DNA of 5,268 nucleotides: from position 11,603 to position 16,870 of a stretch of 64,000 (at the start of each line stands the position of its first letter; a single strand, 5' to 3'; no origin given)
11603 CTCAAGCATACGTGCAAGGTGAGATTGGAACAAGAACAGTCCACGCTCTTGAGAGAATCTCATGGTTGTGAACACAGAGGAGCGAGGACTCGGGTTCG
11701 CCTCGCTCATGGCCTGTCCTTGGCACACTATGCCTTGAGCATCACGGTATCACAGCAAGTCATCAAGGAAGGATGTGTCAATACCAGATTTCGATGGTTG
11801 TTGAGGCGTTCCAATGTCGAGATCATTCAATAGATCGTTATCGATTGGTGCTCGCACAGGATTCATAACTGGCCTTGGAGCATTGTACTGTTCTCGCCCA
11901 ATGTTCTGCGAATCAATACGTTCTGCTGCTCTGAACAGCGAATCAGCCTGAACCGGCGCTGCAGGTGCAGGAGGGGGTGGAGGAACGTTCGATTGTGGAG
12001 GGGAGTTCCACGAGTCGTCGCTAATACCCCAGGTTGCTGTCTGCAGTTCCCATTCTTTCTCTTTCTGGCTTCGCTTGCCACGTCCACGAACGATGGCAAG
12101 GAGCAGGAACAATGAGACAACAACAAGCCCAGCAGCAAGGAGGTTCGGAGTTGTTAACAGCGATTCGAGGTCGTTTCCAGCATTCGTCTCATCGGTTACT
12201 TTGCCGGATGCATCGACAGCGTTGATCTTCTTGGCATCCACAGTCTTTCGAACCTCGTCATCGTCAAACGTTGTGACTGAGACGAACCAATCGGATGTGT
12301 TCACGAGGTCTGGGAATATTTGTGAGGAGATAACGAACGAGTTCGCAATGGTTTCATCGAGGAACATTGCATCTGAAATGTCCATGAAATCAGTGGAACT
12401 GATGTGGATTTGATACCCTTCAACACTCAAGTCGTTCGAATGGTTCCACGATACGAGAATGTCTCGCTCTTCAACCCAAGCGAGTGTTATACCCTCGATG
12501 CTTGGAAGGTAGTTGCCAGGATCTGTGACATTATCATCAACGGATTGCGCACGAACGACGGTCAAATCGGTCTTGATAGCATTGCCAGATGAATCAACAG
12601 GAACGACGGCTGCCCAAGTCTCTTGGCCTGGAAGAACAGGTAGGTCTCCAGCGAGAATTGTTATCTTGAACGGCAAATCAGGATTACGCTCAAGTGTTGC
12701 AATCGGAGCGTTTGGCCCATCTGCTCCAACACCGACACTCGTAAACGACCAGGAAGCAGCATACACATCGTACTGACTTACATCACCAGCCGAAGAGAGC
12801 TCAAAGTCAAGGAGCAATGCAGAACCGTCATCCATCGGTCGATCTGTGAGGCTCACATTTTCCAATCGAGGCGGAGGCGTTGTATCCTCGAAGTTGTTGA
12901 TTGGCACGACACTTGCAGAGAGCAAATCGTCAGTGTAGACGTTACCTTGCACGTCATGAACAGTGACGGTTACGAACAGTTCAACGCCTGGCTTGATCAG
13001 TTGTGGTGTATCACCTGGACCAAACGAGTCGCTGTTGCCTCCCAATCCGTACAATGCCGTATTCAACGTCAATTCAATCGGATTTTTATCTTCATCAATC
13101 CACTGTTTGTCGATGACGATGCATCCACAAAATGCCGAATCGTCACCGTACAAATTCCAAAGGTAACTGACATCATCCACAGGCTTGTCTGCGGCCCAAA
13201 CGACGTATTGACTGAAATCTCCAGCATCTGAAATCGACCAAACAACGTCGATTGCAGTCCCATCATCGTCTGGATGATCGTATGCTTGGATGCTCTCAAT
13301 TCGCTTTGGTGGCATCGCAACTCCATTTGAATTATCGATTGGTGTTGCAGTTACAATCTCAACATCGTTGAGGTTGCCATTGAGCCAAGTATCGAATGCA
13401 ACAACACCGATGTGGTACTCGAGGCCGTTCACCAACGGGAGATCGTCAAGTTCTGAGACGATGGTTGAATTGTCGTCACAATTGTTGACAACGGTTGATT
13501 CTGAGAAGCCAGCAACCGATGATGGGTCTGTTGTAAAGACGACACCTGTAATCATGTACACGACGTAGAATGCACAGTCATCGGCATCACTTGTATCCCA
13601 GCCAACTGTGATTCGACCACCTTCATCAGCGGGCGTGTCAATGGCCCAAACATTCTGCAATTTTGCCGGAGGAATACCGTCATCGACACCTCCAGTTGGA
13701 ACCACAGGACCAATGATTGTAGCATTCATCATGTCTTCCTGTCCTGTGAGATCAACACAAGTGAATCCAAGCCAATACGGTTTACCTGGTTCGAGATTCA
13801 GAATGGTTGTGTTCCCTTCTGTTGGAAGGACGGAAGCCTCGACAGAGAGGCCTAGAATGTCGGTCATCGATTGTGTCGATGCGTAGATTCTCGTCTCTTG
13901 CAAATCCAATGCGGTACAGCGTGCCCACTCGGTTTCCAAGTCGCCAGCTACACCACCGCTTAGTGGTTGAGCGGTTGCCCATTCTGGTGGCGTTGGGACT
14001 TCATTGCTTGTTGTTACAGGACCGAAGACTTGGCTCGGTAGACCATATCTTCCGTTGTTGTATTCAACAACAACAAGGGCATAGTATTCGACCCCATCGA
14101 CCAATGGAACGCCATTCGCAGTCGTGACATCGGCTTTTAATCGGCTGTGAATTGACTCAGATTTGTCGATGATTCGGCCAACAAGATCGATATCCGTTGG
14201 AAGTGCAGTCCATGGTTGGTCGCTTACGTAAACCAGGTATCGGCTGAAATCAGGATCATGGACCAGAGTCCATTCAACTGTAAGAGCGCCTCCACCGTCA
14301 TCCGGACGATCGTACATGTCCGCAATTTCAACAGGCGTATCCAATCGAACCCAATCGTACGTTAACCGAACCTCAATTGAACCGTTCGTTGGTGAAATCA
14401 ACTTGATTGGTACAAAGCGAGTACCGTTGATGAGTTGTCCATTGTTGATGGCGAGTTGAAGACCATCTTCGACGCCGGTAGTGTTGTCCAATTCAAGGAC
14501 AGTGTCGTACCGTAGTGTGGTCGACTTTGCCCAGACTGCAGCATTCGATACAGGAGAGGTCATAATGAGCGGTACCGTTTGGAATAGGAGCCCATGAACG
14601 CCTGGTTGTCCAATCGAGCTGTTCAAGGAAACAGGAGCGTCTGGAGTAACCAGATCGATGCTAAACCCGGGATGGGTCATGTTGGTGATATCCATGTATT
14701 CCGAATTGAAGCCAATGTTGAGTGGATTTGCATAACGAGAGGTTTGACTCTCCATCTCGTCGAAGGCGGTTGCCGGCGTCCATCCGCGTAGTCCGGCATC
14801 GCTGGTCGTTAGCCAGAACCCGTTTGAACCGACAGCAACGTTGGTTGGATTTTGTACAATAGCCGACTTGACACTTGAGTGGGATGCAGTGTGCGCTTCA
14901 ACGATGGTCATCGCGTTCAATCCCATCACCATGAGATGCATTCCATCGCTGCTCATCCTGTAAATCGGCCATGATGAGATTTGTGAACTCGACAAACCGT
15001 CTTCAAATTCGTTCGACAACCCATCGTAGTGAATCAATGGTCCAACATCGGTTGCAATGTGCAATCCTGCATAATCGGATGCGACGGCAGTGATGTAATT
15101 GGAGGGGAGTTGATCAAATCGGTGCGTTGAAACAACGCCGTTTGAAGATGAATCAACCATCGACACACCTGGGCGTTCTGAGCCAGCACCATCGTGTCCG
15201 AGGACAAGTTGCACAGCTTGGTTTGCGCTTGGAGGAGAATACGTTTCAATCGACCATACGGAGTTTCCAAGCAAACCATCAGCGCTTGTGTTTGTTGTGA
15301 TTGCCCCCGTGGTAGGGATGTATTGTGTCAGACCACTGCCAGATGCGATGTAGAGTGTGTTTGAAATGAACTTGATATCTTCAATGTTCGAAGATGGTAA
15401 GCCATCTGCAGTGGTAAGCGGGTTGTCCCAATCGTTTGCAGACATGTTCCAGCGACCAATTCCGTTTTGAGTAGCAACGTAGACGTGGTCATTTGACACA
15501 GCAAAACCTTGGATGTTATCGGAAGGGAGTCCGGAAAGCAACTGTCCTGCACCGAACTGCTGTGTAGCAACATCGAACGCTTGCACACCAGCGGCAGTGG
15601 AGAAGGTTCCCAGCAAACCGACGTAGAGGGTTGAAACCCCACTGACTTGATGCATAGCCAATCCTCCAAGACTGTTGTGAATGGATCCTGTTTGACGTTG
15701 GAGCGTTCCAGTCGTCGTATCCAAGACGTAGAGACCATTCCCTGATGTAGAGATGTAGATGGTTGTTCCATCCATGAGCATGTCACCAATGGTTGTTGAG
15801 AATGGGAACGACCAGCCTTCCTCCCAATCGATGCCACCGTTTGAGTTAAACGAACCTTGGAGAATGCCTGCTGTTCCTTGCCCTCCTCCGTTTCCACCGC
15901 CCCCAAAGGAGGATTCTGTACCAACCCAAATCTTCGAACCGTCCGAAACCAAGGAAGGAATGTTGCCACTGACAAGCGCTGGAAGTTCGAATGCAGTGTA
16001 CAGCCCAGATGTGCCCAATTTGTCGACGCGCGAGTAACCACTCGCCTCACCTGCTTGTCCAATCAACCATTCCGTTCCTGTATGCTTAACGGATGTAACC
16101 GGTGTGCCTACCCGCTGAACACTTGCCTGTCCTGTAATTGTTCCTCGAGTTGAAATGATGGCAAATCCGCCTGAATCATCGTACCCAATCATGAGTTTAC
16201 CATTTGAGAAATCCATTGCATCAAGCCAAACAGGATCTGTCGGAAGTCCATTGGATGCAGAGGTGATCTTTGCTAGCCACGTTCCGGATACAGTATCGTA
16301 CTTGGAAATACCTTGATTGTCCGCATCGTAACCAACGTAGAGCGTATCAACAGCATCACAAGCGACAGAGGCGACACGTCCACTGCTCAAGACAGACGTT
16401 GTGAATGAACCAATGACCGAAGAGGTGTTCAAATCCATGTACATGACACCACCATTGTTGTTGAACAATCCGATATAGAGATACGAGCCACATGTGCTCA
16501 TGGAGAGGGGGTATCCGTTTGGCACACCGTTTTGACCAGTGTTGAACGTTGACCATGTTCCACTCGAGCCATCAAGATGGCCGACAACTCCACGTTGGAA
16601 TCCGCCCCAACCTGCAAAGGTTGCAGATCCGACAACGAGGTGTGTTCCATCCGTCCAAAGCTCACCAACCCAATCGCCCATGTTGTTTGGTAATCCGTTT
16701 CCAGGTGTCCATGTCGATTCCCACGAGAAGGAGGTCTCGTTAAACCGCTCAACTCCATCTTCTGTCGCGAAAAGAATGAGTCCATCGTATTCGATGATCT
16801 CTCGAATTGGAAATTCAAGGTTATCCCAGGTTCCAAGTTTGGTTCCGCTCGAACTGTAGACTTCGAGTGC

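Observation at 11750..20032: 2760-aa beta-propeller/Fn3 type-I surface protein with a Pro-rich cytoplasmic tail, in line with pyk and pab genes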

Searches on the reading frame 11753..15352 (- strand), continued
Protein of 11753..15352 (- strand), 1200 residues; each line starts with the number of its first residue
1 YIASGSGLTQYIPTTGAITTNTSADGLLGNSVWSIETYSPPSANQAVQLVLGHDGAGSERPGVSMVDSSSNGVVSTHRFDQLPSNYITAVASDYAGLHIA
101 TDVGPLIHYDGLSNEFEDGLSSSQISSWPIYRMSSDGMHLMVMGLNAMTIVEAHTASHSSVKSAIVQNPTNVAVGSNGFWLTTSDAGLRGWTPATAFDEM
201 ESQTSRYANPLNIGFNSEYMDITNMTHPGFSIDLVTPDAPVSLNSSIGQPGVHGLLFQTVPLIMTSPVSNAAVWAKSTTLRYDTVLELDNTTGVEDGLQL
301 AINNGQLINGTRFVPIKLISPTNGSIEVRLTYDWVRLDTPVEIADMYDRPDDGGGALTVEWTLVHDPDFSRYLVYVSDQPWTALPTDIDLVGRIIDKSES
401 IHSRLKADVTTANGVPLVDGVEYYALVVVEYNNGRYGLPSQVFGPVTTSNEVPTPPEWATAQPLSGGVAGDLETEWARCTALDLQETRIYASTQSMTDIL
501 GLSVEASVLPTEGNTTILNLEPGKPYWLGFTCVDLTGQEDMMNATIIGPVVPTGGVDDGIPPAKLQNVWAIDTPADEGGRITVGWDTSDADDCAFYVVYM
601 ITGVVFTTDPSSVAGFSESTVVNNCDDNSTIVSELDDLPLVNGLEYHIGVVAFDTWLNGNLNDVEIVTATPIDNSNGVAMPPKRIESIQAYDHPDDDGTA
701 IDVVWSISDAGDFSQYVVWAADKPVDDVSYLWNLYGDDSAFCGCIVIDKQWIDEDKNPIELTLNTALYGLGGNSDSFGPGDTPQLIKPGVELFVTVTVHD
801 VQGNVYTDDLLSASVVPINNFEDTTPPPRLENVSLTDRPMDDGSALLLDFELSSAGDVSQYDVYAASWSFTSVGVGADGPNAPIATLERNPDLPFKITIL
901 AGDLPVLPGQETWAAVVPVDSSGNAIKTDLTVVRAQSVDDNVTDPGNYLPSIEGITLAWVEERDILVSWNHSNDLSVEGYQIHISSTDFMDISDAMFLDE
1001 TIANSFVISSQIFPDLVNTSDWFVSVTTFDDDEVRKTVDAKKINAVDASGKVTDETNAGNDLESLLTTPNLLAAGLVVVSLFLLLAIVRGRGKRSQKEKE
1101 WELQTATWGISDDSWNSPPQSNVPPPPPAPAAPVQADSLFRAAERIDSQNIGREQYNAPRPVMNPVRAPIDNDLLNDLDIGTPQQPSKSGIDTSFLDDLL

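Call 85: search_protein_families(library=pfam, proteins=[P0156, P0169, P0174, P0215], max_evalue=0.001)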
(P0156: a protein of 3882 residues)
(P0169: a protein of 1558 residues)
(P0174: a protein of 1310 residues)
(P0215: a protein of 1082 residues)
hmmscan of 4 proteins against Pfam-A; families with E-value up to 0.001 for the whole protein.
P0156 (3882 aa): 2 families
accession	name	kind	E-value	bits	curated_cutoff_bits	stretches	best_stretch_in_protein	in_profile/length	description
PF00041.27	fn3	-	1.3e-25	89.9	25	0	2581-2654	12-79/84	Fibronectin type III domain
PF25788.1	Ig_Rha78A_N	-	0.00019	22.1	27.4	0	886-953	20-92/105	Rha78A-like, N-terminal immunoglobulin domain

P0169 (1558 aa): 2 families
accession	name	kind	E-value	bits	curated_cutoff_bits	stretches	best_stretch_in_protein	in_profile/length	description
PF00041.27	fn3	-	7.3e-12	45.8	25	0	512-576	14-71/84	Fibronectin type III domain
PF23608.1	Ig_ILCR1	-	3.3e-05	24.3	27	0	620-690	17-89/114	ILCR1 Ig-like domain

P0174 (1310 aa): 7 families
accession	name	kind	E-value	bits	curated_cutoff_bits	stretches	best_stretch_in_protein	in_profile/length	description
PF00041.27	fn3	-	3e-16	59.8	25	0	821-903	11-78/84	Fibronectin type III domain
PF25788.1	Ig_Rha78A_N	-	2.7e-06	28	27.4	0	936-1011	19-88/105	Rha78A-like, N-terminal immunoglobulin domain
PF13240.11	Zn_Ribbon_1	-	6.5e-06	26.2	25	1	1289-1309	2-22/23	zinc-ribbon domain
PF13517.12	FG-GAP_3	-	1.3e-05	26.2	26.9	0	81-132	8-59/61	FG-GAP-like repeat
PF23608.1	Ig_ILCR1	-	2.1e-05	25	27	0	599-671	17-88/114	ILCR1 Ig-like domain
PF10571.15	UPF0547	-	0.0004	20.9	29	1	1288-1307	2-21/26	Uncharacterised protein family UPF0547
PF13248.11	Zn_ribbon_3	-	0.00077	19.3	27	0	1286-1309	2-25/26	zinc-ribbon domain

P0215 (1082 aa): 2 families
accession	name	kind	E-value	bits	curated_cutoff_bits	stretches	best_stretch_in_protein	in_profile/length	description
PF06848.17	Disaggr_repeat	-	1.5e-10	41.5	33.9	1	2-154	28-179/179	Disaggregatase related repeat domain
PF00041.27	fn3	-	5.4e-08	33.4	25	0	495-566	15-75/84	Fibronectin type III domain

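Call 99: find_encoding_contigs(protein=P0136, flank=6000, max_places=1)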
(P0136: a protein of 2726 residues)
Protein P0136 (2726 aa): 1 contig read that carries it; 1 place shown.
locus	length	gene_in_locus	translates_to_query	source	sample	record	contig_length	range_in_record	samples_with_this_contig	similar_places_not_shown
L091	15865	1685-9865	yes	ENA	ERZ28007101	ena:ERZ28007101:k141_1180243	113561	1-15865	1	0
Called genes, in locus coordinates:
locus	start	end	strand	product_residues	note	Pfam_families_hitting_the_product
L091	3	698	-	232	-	?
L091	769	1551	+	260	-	PF00378:ECH_1, PF16113:ECH_2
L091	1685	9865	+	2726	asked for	PF07494:Reg_prop (faint)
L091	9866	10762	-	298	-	PF01210:NAD_Gly3P_dh_N, PF02737:3HCDH_N, PF03446:NAD_binding_2 (weak), PF00725:3HCDH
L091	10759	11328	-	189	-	-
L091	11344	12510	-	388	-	PF05138:PaaA_PaaC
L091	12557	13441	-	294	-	PF00378:ECH_1, PF16113:ECH_2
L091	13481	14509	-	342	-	PF03320:FBPase_glpX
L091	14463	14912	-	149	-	PF01967:MoaC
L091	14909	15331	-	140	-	PF02391:MoaE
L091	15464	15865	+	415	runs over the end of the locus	PF13450:NAD_binding_8 (weak)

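Call 100: find_encoding_contigs(protein=P0134, flank=5000, max_places=1)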
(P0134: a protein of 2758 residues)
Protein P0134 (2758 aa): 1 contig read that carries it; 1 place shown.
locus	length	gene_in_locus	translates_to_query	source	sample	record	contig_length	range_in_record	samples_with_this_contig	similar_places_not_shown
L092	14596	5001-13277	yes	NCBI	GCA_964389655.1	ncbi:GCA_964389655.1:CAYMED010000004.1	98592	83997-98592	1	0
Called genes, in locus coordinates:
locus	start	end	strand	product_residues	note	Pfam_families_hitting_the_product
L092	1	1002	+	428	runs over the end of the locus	PF12840:HTH_20 (faint), PF24266:HTH_HVO_0163_N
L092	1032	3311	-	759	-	PF00390:malic, PF03949:Malic_M, PF01515:PTA_PTB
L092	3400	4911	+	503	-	PF00224:PK, PF02887:PK_C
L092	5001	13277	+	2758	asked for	-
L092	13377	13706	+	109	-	-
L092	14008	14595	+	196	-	?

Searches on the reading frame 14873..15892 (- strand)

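Call 11: search_protein_families(library=pfam, proteins=[window:14873-15892:-], max_evalue=10)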
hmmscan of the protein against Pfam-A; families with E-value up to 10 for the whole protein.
window:14873-15892:- (340 aa): 5 families
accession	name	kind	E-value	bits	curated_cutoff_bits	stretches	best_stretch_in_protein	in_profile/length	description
PF16819.11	DUF5074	-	0.0014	18.2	27.2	2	32-67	143-178/353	Domain of unknown function (DUF5074)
PF13360.13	PQQ_2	-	0.0016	18.6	27.6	1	18-144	92-217/233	Outer membrane protein assembly factor BamB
PF07494.17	Reg_prop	-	0.0064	17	20.4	0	121-143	1-24/24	Two component regulator propeller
PF21544.3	PorZ_N_b_propeller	-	0.013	16.2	27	1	126-184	80-133/154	TSS9, PorZ, N-terminal beta-propeller domain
PF01436.27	NHL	-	0.053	14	20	0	128-140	5-18/28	NHL repeat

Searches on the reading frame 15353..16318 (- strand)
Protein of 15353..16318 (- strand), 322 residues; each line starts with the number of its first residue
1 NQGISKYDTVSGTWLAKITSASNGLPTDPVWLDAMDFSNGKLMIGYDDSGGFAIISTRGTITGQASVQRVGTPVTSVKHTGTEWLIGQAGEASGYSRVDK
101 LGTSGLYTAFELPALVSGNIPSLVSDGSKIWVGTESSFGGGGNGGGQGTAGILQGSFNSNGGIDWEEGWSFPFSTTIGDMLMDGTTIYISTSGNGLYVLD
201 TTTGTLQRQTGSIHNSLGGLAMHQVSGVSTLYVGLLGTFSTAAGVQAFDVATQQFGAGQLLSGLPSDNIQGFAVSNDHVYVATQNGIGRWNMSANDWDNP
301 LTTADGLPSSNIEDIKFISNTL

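Call 110: search_solved_structures(query=A9, max_evalue=1)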
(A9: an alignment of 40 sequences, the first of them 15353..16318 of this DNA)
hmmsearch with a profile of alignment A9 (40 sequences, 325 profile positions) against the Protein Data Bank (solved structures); distinct sequences matched with E-value up to 1: 4.
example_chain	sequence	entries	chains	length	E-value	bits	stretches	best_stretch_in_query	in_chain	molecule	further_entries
4a2l_A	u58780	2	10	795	8e-08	34.9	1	243-316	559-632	TWO-COMPONENT SYSTEM SENSOR HISTIDINE KINASE/RESPONSE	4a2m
3ott_A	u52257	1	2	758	0.0058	18.9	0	244-293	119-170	Two-component system sensor histidine kinase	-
3va6_A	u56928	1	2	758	0.0058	18.9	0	244-293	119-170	Two-component system sensor histidine kinase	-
9e5c_1c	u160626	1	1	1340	0.0088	18.3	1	190-302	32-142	CMF5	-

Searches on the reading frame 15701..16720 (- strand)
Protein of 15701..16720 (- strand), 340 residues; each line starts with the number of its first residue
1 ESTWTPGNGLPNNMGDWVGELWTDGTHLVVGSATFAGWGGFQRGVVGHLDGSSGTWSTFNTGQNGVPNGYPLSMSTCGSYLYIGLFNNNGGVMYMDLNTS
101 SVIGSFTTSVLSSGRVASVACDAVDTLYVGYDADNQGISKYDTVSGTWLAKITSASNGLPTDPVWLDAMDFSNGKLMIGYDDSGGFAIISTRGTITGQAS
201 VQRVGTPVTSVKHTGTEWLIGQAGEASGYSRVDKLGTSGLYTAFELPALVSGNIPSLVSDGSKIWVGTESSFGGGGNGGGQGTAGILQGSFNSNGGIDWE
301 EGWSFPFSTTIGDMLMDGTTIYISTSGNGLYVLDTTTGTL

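Call 11: search_protein_families(library=pfam, proteins=[window:15701-16720:-], max_evalue=10)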
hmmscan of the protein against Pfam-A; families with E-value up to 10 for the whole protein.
window:15701-16720:- (340 aa): 1 family
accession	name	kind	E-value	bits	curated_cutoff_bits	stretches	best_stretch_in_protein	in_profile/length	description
PF07494.17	Reg_prop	-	0.0037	17.7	20.4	1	249-269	2-23/24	Two component regulator propeller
